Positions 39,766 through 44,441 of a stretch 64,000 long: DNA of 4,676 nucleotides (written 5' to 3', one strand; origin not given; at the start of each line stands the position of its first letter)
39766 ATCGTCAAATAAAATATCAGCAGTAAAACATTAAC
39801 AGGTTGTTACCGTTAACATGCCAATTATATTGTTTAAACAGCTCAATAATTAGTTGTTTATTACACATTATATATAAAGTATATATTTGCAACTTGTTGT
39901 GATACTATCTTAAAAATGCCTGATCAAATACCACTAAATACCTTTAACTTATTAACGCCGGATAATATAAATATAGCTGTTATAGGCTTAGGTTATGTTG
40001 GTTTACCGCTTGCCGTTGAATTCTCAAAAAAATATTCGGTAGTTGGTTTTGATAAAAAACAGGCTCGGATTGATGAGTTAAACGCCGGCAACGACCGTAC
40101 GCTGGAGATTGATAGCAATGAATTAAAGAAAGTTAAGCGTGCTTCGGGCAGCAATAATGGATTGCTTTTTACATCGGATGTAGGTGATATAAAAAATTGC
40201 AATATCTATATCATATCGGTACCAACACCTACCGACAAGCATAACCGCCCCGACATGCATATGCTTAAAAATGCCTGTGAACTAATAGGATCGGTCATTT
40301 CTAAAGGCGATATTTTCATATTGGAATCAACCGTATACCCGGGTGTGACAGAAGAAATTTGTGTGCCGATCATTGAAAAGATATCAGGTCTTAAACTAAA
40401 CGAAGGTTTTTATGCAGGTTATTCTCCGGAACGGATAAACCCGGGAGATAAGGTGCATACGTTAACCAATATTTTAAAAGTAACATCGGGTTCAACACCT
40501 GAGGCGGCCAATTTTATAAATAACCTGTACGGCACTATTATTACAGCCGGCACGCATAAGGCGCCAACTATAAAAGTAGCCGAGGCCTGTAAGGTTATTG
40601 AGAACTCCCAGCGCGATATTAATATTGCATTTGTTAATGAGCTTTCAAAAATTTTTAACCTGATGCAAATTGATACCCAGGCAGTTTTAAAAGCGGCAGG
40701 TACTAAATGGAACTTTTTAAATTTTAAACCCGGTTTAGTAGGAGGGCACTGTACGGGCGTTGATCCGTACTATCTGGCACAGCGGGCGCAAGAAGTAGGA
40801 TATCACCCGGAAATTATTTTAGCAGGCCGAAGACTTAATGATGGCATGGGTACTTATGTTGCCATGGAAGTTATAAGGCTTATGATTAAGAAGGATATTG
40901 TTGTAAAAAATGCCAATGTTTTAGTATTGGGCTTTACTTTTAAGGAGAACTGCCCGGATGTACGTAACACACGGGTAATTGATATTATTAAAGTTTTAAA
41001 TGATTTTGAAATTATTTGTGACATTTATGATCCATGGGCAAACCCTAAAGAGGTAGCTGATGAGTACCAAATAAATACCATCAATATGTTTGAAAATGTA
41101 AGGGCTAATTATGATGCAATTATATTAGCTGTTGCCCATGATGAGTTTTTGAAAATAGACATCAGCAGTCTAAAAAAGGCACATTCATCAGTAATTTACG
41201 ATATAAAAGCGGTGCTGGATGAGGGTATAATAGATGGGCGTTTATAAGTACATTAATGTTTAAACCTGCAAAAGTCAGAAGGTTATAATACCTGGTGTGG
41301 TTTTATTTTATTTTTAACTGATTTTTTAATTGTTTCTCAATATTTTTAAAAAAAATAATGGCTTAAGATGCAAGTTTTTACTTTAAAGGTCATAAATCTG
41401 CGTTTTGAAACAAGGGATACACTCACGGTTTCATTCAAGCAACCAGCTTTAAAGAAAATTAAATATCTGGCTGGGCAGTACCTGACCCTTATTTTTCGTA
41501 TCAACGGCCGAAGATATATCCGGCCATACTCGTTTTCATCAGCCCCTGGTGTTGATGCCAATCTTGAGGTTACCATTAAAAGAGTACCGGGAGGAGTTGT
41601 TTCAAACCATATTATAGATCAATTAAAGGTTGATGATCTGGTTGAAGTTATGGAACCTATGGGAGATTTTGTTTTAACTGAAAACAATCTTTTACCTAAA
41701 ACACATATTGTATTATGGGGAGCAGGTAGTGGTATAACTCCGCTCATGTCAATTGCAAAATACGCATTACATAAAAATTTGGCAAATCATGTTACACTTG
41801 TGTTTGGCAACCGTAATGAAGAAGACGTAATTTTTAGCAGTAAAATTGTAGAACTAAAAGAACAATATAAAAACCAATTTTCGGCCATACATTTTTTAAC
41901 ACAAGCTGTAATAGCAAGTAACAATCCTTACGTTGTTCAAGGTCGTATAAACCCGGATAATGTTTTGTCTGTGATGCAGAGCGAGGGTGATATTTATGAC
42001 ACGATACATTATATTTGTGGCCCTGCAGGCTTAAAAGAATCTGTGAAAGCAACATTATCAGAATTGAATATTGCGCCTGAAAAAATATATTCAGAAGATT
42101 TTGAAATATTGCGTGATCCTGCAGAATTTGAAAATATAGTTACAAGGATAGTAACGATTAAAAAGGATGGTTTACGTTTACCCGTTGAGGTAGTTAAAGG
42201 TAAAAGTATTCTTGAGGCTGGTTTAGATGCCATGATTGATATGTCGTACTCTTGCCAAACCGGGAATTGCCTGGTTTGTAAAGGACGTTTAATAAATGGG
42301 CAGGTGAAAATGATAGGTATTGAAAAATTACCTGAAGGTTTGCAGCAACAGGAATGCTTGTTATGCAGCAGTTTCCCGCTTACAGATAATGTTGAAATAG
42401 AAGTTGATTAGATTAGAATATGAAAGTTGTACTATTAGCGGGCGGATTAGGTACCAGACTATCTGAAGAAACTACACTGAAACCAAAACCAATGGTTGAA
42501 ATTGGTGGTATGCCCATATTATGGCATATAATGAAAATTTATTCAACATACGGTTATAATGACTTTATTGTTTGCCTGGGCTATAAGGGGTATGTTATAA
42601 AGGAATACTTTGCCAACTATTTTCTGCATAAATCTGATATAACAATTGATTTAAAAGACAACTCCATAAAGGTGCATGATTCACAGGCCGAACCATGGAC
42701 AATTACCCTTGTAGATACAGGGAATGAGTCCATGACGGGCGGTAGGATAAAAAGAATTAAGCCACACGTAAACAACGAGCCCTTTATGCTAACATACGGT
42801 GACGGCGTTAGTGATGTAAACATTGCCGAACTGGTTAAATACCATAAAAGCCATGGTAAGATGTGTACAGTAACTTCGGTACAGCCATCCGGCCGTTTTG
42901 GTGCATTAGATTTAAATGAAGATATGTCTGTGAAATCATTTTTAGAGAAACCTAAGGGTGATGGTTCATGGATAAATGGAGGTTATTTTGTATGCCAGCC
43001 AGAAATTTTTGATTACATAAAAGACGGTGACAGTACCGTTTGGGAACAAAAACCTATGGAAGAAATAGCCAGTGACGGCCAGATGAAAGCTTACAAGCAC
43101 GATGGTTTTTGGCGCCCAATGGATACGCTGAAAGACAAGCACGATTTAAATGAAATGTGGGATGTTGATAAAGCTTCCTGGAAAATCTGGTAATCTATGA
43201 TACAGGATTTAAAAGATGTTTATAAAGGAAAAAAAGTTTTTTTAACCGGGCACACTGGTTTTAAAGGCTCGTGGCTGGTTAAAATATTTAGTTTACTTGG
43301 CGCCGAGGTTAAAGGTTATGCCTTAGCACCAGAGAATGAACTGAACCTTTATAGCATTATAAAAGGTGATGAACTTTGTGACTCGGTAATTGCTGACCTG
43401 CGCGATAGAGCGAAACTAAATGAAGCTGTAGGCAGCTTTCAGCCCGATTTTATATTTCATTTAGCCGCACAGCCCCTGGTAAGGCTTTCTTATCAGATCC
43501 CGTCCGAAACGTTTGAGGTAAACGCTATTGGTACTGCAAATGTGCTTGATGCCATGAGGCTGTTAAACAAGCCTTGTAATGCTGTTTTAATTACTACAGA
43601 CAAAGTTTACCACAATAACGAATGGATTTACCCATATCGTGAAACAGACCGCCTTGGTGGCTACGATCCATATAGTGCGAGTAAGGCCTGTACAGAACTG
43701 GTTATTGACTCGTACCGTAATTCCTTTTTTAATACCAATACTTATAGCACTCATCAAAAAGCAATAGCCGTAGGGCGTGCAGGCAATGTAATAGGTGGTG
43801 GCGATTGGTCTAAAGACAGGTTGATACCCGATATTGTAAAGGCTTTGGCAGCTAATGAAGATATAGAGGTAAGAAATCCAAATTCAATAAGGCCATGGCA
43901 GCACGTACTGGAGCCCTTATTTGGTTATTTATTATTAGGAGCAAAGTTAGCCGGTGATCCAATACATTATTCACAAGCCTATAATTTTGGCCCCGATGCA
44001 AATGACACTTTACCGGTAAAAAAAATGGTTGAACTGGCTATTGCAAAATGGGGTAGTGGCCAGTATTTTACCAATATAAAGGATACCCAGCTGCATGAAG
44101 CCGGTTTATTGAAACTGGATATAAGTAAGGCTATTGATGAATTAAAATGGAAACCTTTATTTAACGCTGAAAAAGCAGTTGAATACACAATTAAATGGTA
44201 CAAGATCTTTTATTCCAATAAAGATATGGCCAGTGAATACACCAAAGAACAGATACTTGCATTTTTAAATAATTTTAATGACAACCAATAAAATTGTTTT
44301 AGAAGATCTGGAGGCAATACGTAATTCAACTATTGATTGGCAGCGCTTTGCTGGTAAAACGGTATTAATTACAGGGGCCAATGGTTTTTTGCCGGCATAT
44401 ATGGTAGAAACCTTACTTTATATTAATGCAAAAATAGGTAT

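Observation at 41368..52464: CDP-3,6-dideoxyhexose pathway fused to a ThDP-dependent C-branching module (yersiniose-type chemistry) inside a Bacteroidota polysaccharide locus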

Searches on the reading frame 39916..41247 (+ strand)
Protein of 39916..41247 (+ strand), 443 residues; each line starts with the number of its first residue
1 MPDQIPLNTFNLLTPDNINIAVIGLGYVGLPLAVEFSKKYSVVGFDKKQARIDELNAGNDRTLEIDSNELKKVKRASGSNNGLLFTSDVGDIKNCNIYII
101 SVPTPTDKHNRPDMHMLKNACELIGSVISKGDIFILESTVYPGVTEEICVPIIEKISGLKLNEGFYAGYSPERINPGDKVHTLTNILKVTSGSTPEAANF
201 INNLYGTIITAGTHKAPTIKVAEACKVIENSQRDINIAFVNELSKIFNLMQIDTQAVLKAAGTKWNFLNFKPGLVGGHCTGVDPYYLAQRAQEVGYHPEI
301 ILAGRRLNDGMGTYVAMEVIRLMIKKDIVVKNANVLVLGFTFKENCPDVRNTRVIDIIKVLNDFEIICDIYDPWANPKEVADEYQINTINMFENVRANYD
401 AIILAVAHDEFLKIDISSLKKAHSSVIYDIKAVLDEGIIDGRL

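Call 40: search_protein_families(library=pfam, proteins=[window:39916-41247:+], max_evalue=0.00001)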
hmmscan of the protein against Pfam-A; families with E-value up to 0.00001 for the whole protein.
window:39916-41247:+ (443 aa): 3 families
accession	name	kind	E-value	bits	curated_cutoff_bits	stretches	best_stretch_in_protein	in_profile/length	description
PF03721.20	UDPG_MGDP_dh_N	-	3.1e-37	128.4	27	1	19-199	2-181/187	UDP-glucose/GDP-mannose dehydrogenase family, NAD binding domain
PF03720.21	UDPG_MGDP_dh_C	-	4.4e-25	88.5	30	1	336-435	1-102/103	UDP-glucose/GDP-mannose dehydrogenase family, UDP binding domain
PF00984.24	UDPG_MGDP_dh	-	4.3e-24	84.9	25.4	1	221-309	2-93/94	UDP-glucose/GDP-mannose dehydrogenase family, central domain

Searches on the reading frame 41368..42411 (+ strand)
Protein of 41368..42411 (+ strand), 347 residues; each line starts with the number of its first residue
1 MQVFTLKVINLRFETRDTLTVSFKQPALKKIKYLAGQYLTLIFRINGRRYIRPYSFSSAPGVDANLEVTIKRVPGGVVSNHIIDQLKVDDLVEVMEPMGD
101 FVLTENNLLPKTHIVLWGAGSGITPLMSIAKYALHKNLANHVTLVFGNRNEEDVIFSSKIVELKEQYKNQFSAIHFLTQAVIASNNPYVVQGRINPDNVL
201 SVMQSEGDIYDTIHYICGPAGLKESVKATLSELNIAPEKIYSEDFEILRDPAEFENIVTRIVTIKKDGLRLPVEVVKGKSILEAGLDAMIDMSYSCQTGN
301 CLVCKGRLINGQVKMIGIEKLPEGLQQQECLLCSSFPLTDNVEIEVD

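Call 3: search_protein_families(library=pfam, proteins=[window:41368-42411:+])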
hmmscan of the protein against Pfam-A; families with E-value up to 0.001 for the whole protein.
window:41368-42411:+ (347 aa): 4 families
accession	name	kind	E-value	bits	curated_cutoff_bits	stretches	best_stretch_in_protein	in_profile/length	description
PF00970.30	FAD_binding_6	-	2.6e-16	60.2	21.1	1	10-101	6-97/99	Oxidoreductase FAD-binding domain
PF00175.26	NAD_binding_1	-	3e-14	54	22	1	118-227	3-108/109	Oxidoreductase NAD-binding domain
PF00111.32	Fer2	-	2.7e-08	34.1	21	1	266-337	3-76/77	2Fe-2S iron-sulfur cluster binding domain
PF08030.17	NAD_binding_6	-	4.4e-05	24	22.2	1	112-180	2-77/156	Ferric reductase NAD binding domain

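Call 4: search_protein_families(library=ncbifam, proteins=[window:41368-42411:+])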
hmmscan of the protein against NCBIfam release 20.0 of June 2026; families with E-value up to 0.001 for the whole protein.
window:41368-42411:+ (347 aa): 27 families (the best 25 are shown)
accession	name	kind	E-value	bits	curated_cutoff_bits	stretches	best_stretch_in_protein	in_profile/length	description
TIGR02160.1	PA_CoA_Oxy5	hypoth_equivalog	4.7e-59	200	420.8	1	5-347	3-352/352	1,2-phenylacetyl-CoA epoxidase subunit PaaE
NF007964.0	PRK10684.1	equivalog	2.5e-39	135.1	383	1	5-336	11-325/333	NADH oxidoreductase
NF058606.1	GlBtMonoRdsGbcB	equivalog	5.3e-34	117.7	500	1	8-344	18-360/362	glycine betaine monooxygenase reductase subunit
NF040810.1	BenC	equivalog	9.3e-34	117.1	430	1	4-245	105-330/333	benzoate 1,2-dioxygenase electron transfer component BenC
NF009805.0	PRK13289.1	equivalog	4.2e-33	114.9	432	1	31-245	183-392/399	NO-inducible flavohemoprotein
NF045803.1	MethMoxFADbindMmoC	equivalog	6.1e-33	114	500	2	26-245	133-340/343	aromatic/alkene monooxygenase hydroxylase FAD-binding subunit MmoC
NF008822.0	PRK11872.1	equivalog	8.8e-24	84.1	402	1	26-246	130-336/341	anthranilate 1,2-dioxygenase electron transfer component AntC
NF005963.0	PRK08051.1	equivalog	2.6e-18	66.2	230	1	28-246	26-231/233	NAD(P)H-flavin reductase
NF004317.0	PRK05713.1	equivalog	3e-16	59.6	338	1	10-169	98-250/312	iron-sulfur-binding ferredoxin reductase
NF052252.1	flav_redu_LuxG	exception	8.3e-16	57.9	340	1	29-245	24-229/232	flavin mononucleotide reductase LuxG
NF008178.0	PRK10926.1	equivalog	3.1e-15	56.1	390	1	7-173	8-168/248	ferredoxin--NADP(+) reductase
NF006220.0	PRK08345.1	subfamily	5.2e-15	55.4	395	1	15-241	24-247/294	cytochrome-c3 hydrogenase subunit gamma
NF040830.1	sulfhyd_ShyC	equivalog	3.9e-12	46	600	1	18-242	23-242/288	NAD(P)-dependent hydrogenase/sulfhydrogenase 2 subunit gamma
TIGR01941.1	nqrF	equivalog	5.8e-11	41.9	295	1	71-245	235-403/405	NADH:ubiquinone reductase (Na(+)-transporting) subunit F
NF040835.1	sulfhyd_HydG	equivalog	6.5e-10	38.7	650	1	5-242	22-245/292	NADPH-dependent hydrogenase/sulfhydrogenase 1 subunit gamma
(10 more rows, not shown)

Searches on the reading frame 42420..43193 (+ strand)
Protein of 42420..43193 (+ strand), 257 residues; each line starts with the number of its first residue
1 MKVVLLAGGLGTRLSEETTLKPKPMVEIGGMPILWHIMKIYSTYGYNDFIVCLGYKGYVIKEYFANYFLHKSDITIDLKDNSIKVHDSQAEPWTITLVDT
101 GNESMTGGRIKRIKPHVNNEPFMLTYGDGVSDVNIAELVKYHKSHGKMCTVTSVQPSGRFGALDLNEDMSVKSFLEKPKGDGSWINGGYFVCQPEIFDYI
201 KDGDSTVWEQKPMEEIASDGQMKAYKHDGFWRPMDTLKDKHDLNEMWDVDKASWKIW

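Call 3: search_protein_families(library=pfam, proteins=[window:42420-43193:+])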
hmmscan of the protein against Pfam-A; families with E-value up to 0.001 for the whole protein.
window:42420-43193:+ (257 aa): 2 families
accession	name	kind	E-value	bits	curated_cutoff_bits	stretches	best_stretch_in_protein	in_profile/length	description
PF00483.29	NTP_transferase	-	5.1e-19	69.3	21.2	1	2-222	1-215/245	Nucleotidyl transferase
PF12804.13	NTP_transf_3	-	7.4e-06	26.7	27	1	3-56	1-49/160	MobA-like NTP transferase domain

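Call 4: search_protein_families(library=ncbifam, proteins=[window:42420-43193:+])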
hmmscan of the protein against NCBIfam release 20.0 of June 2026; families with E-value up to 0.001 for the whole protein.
window:42420-43193:+ (257 aa): 19 families
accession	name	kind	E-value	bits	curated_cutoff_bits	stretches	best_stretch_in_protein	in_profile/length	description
TIGR02623.1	G1P_cyt_trans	equivalog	4.4e-129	429.4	300.25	1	1-257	1-255/255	glucose-1-phosphate cytidylyltransferase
TIGR03992.1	Arch_glmU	subfamily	2.7e-24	85.8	292.1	1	1-232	1-212/393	bifunctional sugar-1-phosphate nucleotidylyltransferase/acetyltransferase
NF052502.1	man1P_GTase_Rv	exception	2.1e-23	82.7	440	1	2-239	2-222/352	mannose-1-phosphate guanylyltransferase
NF049965.1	GlMnHpPGnyltfHddC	equivalog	9.3e-22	77.7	300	2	1-76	1-75/221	D-glycero-D-manno-heptose 1-phosphate guanosyltransferase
NF041313.1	UDPGP_AglF_Halo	equivalog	2.9e-20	72.7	400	1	1-200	1-182/234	UTP--glucose-1-phosphate uridylyltransferase AglF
NF041173.1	Sug_nt_acttase_Thmprot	equivalog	1.9e-17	63.3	600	1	1-234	1-214/405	bifunctional sugar-1-phosphate nucleotidylyltransferase/acetyltransferase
NF045761.1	NAMPUrTaseMurU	equivalog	2.3e-14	53.8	250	2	1-65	1-65/226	N-acetylmuramate alpha-1-phosphate uridylyltransferase MurU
TIGR01099.1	galU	equivalog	1.6e-12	47.6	326.8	1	1-202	2-216/261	UTP--glucose-1-phosphate uridylyltransferase GalU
TIGR02091.1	glgC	equivalog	2.2e-11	43.4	424.9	1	3-238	3-250/364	glucose-1-phosphate adenylyltransferase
TIGR01208.1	rmlA_long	equivalog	4.3e-11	42.3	320.25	1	2-202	1-184/353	glucose-1-phosphate thymidylyltransferase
NF041135.1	IPPtranDIPPsyn_Thcocales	equivalog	3.4e-10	39.5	580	1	1-57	1-53/419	bifunctional L-myo-inositol-1-phosphate cytidylyltransferase/CDP-L-myo-inositol myo-inositolphosphotransferase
NF001947.0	PRK00725.1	subfamily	5.6e-10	38.5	470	1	3-180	19-195/426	glucose-1-phosphate adenylyltransferase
NF003670.0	PRK05293.1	equivalog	8.4e-10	38.1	470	1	4-243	8-254/382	glucose-1-phosphate adenylyltransferase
TIGR01173.1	glmU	equivalog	1.8e-07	30.4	366.85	1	1-72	1-66/452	bifunctional UDP-N-acetylglucosamine diphosphorylase/glucosamine-1-phosphate N-acetyltransferase GlmU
NF002023.0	PRK00844.1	subfamily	4.9e-06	25.6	458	1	4-180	10-183/408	glucose-1-phosphate adenylyltransferase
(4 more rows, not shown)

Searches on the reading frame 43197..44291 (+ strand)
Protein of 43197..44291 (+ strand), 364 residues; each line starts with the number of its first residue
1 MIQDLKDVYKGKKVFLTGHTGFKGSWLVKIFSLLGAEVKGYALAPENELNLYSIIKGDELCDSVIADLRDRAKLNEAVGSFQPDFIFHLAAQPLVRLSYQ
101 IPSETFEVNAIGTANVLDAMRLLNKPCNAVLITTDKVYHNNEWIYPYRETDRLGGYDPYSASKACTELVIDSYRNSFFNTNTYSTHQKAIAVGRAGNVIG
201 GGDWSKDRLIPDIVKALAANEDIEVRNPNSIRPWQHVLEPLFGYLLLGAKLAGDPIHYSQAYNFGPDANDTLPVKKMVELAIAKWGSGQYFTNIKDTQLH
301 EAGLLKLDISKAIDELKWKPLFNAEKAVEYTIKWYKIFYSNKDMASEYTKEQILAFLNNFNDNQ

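Call 3: search_protein_families(library=pfam, proteins=[window:43197-44291:+])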
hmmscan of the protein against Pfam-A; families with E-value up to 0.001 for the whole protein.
window:43197-44291:+ (364 aa): 5 families
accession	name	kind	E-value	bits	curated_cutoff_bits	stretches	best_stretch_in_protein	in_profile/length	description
PF16363.11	GDP_Man_Dehyd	-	5.3e-31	108.7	27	1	16-329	2-330/332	GDP-mannose 4,6 dehydratase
PF01370.27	Epimerase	-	9e-27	94.5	20.9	1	14-248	1-225/240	NAD dependent epimerase/dehydratase family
PF02719.21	Polysacc_synt_2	-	2.1e-14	53.8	20.2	1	14-232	1-201/293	Polysaccharide biosynthesis protein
PF04321.23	RmlD_sub_bind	-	5.9e-08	32.6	27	1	13-173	2-139/287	RmlD substrate binding domain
PF01073.25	3Beta_HSD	-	5.2e-05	22.8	22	1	16-122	2-105/280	3-beta hydroxysteroid dehydrogenase/isomerase family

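Call 4: search_protein_families(library=ncbifam, proteins=[window:43197-44291:+])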
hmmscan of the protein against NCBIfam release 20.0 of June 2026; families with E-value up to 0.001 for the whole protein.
window:43197-44291:+ (364 aa): 14 families
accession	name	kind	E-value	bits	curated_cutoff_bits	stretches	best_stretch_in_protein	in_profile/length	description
TIGR02622.1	CDP_4_6_dhtase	equivalog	3.3e-142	473.8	278.45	1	8-356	1-351/352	CDP-glucose 4,6-dehydratase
TIGR01181.1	dTDP_gluc_dehyt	equivalog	3.1e-25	88.9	365.1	1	14-336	2-312/321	dTDP-glucose 4,6-dehydratase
TIGR04180.1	EDH_00030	hypoth_equivalog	1.6e-17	63.6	475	1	14-232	1-209/297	NAD-dependent 4,6-dehydratase LegB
TIGR01179.1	galE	equivalog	3e-16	59.2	262.3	1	13-336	1-326/332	UDP-glucose 4-epimerase GalE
TIGR01472.1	gmd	equivalog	3.5e-14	52.8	415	1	13-177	2-173/342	GDP-mannose 4,6-dehydratase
NF007582.0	PRK10217.1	equivalog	1.6e-12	47.2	698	1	12-336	2-332/355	dTDP-glucose 4,6-dehydratase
NF007490.0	PRK10084.1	subfamily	1.5e-10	40.6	649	1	13-336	2-335/361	dTDP-glucose 4,6-dehydratase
TIGR01214.1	rmlD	equivalog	1.5e-09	37.4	224.05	1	13-176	1-141/285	dTDP-4-dehydrorhamnose reductase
TIGR03466.1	HpnA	hypoth_equivalog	1.9e-08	33.6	367.65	1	13-120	2-100/327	hopanoid-associated sugar epimerase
TIGR03589.1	PseB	equivalog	1.3e-06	27.7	407.75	1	10-137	3-128/324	UDP-N-acetylglucosamine 4,6-dehydratase (inverting)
NF007956.0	PRK10675.1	subfamily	1.2e-05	24.6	394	1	61-171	52-161/338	UDP-glucose 4-epimerase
NF042423.1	oxyalk_red_Shew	equivalog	1.4e-05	24.4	580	1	10-124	7-109/331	2-alkyl-3-oxoalkanoate reductase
NF042422.1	oxyalk_red_OleD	equivalog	1.9e-05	24.2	580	1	13-139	2-115/329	2-alkyl-3-oxoalkanoate reductase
TIGR04130.1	FnlA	equivalog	5e-05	22.3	730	1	9-138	2-128/337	UDP-N-acetylglucosamine 4,6-dehydratase/5-epimerase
